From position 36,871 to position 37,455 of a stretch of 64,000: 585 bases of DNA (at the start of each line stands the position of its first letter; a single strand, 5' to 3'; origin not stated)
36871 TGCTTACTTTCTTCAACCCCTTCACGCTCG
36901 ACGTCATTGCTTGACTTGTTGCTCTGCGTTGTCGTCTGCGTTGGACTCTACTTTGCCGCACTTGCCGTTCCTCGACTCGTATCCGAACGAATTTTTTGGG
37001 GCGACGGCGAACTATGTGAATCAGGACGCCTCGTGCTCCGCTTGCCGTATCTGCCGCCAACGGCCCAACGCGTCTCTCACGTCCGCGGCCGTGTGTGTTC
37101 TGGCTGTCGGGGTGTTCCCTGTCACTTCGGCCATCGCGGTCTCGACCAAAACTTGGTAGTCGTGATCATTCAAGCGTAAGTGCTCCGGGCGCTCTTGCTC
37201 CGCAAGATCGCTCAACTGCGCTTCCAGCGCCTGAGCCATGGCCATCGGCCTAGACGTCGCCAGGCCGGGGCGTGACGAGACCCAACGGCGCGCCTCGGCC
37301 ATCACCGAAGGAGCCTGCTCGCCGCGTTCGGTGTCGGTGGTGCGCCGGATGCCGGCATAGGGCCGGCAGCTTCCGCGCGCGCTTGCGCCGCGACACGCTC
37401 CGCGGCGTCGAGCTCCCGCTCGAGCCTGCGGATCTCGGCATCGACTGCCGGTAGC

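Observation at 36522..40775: Pilin locus is a three-copy mosaic: two intact PIP-hrpY cassettes, one 3' stump at the ancestral position, plus an hpaB fragment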

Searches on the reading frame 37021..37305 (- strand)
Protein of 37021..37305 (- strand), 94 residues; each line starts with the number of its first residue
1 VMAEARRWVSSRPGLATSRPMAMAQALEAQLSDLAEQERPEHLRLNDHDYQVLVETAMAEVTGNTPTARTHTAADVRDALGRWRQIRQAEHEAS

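Call 4: search_protein_families(library=pfam, max_evalue=0.1, proteins=[window:37021-37305:-])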
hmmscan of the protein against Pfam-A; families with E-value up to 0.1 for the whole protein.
window:37021-37305:- (94 aa): 1 family
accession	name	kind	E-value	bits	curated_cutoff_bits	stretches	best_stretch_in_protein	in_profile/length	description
PF18896.5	SLT_3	-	0.077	13.9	27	0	47-92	11-55/89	Lysozyme like domain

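Call 5: search_protein_families(library=ncbifam, max_evalue=0.1, proteins=[window:37021-37305:-])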
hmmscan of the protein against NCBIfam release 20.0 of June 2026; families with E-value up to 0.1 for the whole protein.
window:37021-37305:- (94 aa): 0 families
